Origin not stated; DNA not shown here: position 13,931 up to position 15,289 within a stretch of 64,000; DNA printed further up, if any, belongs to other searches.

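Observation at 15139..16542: CcdA thiol-disulfide transporter plus a novel thioredoxin-fold-like membrane protein with CGP-repeat cysteine tails, directly upstream of and overlapping hgcA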

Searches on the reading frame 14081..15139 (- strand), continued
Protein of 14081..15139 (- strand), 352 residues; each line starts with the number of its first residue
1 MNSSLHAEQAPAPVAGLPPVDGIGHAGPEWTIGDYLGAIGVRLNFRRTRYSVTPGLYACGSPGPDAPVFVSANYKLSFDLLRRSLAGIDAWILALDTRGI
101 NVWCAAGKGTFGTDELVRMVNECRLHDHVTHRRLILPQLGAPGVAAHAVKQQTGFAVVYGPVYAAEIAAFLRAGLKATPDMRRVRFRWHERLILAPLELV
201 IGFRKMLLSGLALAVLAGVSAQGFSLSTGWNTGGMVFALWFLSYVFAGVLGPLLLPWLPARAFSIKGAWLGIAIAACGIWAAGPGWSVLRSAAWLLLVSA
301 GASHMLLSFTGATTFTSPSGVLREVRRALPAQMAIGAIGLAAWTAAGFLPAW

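Call 74: find_encoding_contigs(protein=P0446, flank=5000, max_places=1)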
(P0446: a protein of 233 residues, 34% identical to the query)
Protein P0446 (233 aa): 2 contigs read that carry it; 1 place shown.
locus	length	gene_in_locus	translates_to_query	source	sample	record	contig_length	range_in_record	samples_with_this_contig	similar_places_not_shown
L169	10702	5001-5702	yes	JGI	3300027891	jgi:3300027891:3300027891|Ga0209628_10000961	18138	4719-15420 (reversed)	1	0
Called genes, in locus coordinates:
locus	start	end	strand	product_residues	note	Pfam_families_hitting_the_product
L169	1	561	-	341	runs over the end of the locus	PF00022:Actin (faint), PF06723:MreB_Mbl, PF00012:HSP70, PF11104:PilM_2 (faint), PF14450:FtsA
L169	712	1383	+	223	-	PF00590:TP_methylase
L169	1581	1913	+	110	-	PF12675:DUF3795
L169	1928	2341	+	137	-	PF12663:DUF3788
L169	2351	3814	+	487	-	PF00324:AA_permease, PF13520:AA_permease_2, PF13906:AA_permease_C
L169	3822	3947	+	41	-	-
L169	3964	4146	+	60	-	-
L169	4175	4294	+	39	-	-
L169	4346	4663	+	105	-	PF12840:HTH_20, PF01022:HTH_5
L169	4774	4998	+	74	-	-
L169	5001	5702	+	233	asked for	PF02683:DsbD_TM (weak)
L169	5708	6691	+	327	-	PF13310:Virulence_RhuM, PF02661:Fic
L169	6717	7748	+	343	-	PF03599:CdhD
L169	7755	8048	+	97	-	PF25160:LdpA_Fe-S-bd (faint), PF00037:Fer4 (weak), PF13237:Fer4_10, PF14697:Fer4_21 (weak), PF12837:Fer4_6 (weak), PF12838:Fer4_7, PF13187:Fer4_9, PF00037:Fer4, +3 more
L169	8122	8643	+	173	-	PF00210:Ferritin, PF02915:Rubrerythrin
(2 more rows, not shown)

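Call 75: find_encoding_contigs(protein=P0474, flank=5000, max_places=1)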
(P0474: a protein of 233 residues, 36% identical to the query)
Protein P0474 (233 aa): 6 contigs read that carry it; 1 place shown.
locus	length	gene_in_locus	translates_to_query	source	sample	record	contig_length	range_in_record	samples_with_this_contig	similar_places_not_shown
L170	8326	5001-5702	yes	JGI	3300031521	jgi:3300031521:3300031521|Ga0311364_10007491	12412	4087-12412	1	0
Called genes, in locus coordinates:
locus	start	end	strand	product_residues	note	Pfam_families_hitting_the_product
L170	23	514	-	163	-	PF00072:Response_reg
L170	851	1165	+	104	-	-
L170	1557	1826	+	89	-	-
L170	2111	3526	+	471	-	PF18962:Por_Secre_tail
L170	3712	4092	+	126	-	PF12840:HTH_20, PF01022:HTH_5, PF12802:MarR_2 (faint)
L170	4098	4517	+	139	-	PF01451:LMWPc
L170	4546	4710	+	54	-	-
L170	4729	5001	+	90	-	-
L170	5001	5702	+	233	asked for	PF13386:DsbD_2 (weak)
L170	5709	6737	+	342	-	PF03599:CdhD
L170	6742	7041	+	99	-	PF14697:Fer4_21 (faint), PF13484:Fer4_16 (faint), PF25160:LdpA_Fe-S-bd (faint), PF00037:Fer4 (weak), PF12797:Fer4_2 (faint), PF12837:Fer4_6 (weak), PF13237:Fer4_10, PF13187:Fer4_9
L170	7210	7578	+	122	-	PF05635:23S_rRNA_IVP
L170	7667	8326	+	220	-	?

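Call 92: search_protein_families(library=ncbifam, proteins=[L162:5716-6720:+, L162:6753-7181:+, L162:7209-7604:+, L162:7607-8305:+, L162:8308-9351:+, L168:4005-4721:+, L161:5709-6740:+], max_evalue=0.00001)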
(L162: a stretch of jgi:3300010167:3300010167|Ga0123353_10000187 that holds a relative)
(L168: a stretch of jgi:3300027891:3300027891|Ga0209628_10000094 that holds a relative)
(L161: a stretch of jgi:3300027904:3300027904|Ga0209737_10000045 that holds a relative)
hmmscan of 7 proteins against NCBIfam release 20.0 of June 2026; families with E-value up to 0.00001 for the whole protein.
L162:5716-6720:+ (334 aa): 45 families (the best 25 are shown)
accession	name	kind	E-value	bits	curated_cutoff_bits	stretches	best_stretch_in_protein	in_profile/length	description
NF008823.0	PRK11873.1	subfamily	6.8e-107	357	263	1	63-325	2-269/272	arsenite methyltransferase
NF041537.1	ArsM_AhpD_UU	exception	3.1e-50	170.9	510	1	60-285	5-229/345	arsenite methyltransferase/AhpD domain selenoprotein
NF047649.1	MTase_UXPK_star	exception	2.3e-47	161.4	460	1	61-285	6-230/283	methyltransferase/UXPK-star double selenoprotein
NF041536.1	ArsM_DUF2284_UU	exception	6.2e-46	156.7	575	1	59-286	4-230/459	arsenite methyltransferase/DUF2284 domain selenoprotein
NF040538.1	methyl_ArsM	equivalog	5.7e-41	140.9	500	2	197-287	167-259/356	arsinothricin biosynthesis methyltransferase ArsM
NF040539.1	AST_met_ArsM_2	exception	1.2e-27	97.5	240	1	133-283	57-210/262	putative arsinothricin biosynthesis methyltransferase ArsM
NF045667.1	MTase_DVU1556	equivalog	4.8e-26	91.5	155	1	126-284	16-166/213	DVU_1556 family methyltransferase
NF038099.1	AsSugarArsM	exception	5.7e-26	91.4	400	1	71-313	5-246/321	arsenosugar biosynthesis arsenite methyltransferase ArsM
NF001244.0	PRK00216.1-5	equivalog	1.5e-18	67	216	1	128-257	44-172/236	bifunctional demethylmenaquinone methyltransferase/2-methoxy-6-polyprenyl-1,4-benzoquinol methylase UbiE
TIGR02072.1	BioC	equivalog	1.3e-16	61.1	184.95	1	134-251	36-146/244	malonyl-ACP O-methyltransferase BioC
TIGR01934.1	MenG_MenH_UbiE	subfamily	2.3e-16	59.8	158.35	1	128-257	35-160/223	ubiquinone/menaquinone biosynthesis methyltransferase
NF001240.0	PRK00216.1-1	equivalog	1.7e-15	56.7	378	1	126-238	57-170/251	bifunctional demethylmenaquinone methyltransferase/2-methoxy-6-polyprenyl-1,4-benzoquinol methylase UbiE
NF052510.1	methyltran_MpqE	exception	1.9e-15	56.9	335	1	126-235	40-150/234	methyl-plastoquinone biosynthesis methyltransferase MpqE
NF001243.0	PRK00216.1-4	equivalog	2.2e-15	56.6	235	1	128-234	43-149/237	demethylmenaquinone methyltransferase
TIGR02752.1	MenG_heptapren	equivalog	7.5e-15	55.1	419.85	1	129-235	42-148/231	demethylmenaquinone methyltransferase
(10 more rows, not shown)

L162:6753-7181:+ (142 aa): 1 family
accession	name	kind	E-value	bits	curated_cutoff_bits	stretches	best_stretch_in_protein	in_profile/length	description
NF040494.1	nitrored_ArsF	subfamily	8.2e-29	100.1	60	1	41-138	1-105/106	nitrophenyl compound nitroreductase subunit ArsF family protein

L162:7209-7604:+ (131 aa): 1 family
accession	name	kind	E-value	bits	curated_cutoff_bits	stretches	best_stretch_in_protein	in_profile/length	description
NF040494.1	nitrored_ArsF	subfamily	5e-11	42.9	60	1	24-128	1-105/106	nitrophenyl compound nitroreductase subunit ArsF family protein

L162:7607-8305:+ (232 aa): 1 family
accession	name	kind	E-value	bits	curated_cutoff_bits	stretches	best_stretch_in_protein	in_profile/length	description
NF040495.1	tranport_ArsG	equivalog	1.1e-87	293.1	200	1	10-231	2-224/225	aromatic aminobenezylarsenical efflux permease ArsG family transporter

L162:8308-9351:+ (347 aa): 42 families (the best 25 are shown)
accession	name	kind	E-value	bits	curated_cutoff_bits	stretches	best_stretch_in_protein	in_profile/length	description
NF008823.0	PRK11873.1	subfamily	1.9e-96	322.8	263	1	81-346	5-268/272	arsenite methyltransferase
NF041537.1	ArsM_AhpD_UU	exception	7.2e-46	156.5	510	1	139-304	62-227/345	arsenite methyltransferase/AhpD domain selenoprotein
NF047649.1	MTase_UXPK_star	exception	9.9e-42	142.9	460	1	140-305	64-229/283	methyltransferase/UXPK-star double selenoprotein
NF041536.1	ArsM_DUF2284_UU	exception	1.3e-40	139.1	575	1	137-304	60-227/459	arsenite methyltransferase/DUF2284 domain selenoprotein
NF040538.1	methyl_ArsM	equivalog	1.1e-38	133.3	500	2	214-308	162-259/356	arsinothricin biosynthesis methyltransferase ArsM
TIGR00412.2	redox_disulf_2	subfamily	1.1e-30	105.8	62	1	2-75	1-74/75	MTH895/ArsE family thioredoxin-like protein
NF040539.1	AST_met_ArsM_2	exception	6.7e-27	95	240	1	154-305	57-211/262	putative arsinothricin biosynthesis methyltransferase ArsM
NF045667.1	MTase_DVU1556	equivalog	8.4e-27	94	155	1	147-300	16-161/213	DVU_1556 family methyltransferase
NF038099.1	AsSugarArsM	exception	4.7e-25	88.4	400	1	86-310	5-224/321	arsenosugar biosynthesis arsenite methyltransferase ArsM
NF001244.0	PRK00216.1-5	equivalog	9.4e-19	67.6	216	1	150-265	45-161/236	bifunctional demethylmenaquinone methyltransferase/2-methoxy-6-polyprenyl-1,4-benzoquinol methylase UbiE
TIGR02072.1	BioC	equivalog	4.5e-18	65.9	184.95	1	154-262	35-137/244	malonyl-ACP O-methyltransferase BioC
NF052510.1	methyltran_MpqE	exception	1.9e-16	60.2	335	1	147-256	40-150/234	methyl-plastoquinone biosynthesis methyltransferase MpqE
NF001240.0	PRK00216.1-1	equivalog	1.9e-16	59.9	378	1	148-258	58-169/251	bifunctional demethylmenaquinone methyltransferase/2-methoxy-6-polyprenyl-1,4-benzoquinol methylase UbiE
TIGR01934.1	MenG_MenH_UbiE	subfamily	2.2e-16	59.8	158.35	1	149-261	35-145/223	ubiquinone/menaquinone biosynthesis methyltransferase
TIGR02752.1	MenG_heptapren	equivalog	5e-16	58.9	419.85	1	149-256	41-148/231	demethylmenaquinone methyltransferase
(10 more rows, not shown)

L168:4005-4721:+ (238 aa): 22 families
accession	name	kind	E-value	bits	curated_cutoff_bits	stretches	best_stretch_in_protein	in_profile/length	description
TIGR01068.1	thioredoxin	equivalog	3.1e-24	85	96.8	1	141-234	3-97/101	thioredoxin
NF047697.1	ThioredTrxAClost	equivalog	2.5e-19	69.4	140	1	146-229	12-95/105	thioredoxin TrxA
NF008229.0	PRK10996.1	equivalog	1.4e-17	63.8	125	1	139-229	40-130/141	thioredoxin TrxC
NF006444.0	PRK08762.1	equivalog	3.2e-17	62.3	449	1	24-135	11-120/387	molybdopterin-synthase adenylyltransferase MoeB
TIGR01126.1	pdi_dom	equivalog_domain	5.2e-16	58.8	107.2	1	143-233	5-100/105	protein disulfide-isomerase domain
NF045694.1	seleno_TsoB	exception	1.1e-15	56.8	805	1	27-141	43-168/572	rhodanese/DsbD fusion-like selenoprotein TsoB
NF045521.1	rhoda_near_glyco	subfamily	1.8e-15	57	145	1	23-131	13-117/144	rhodanese homology domain-containing protein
NF001195.0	PRK00162.1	equivalog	5.2e-14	52.4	102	1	27-126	4-100/108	thiosulfate sulfurtransferase GlpE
TIGR01130.1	ER_PDI_fam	subfamily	3e-13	50.2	344.25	1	138-233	5-103/476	protein disulfide-isomerase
NF006898.0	PRK09381.1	equivalog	4.4e-13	49.6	138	1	147-234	17-104/109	thioredoxin TrxA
NF005902.0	PRK07878.1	equivalog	7.4e-12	44.8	647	1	28-125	287-384/392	adenylyltransferase/sulfurtransferase MoeZ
NF041203.1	rhodanese_LYCAU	equivalog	2.8e-11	43.2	115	1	12-131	4-125/126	rhodanese-related (seleno)protein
NF008750.0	PRK11784.1-2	equivalog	2.8e-09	36.5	241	0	36-69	7-40/346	tRNA 2-selenouridine(34) synthase MnmH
NF007627.0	PRK10287.1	equivalog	3.4e-09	36.9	102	1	44-120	20-95/104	thiosulfate sulfurtransferase PspE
NF005646.0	PRK07411.1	equivalog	5.9e-09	35.5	633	1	24-125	278-382/390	molybdopterin-synthase adenylyltransferase MoeB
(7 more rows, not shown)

L161:5709-6740:+ (343 aa): 3 families
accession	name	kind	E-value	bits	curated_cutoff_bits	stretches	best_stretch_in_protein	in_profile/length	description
NF040863.1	HgcA_corrinoid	equivalog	2.2e-127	424.7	275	1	17-342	1-324/325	mercury methylation corrinoid protein HgcA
NF043039.1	HgcAB_like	equivalog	3.1e-58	198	285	1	43-312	13-281/350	HgcAB-like fusion protein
NF003195.0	PRK04165.1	equivalog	5.2e-22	78.4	306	1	44-167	322-445/450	acetyl-CoA decarbonylase/synthase complex subunit gamma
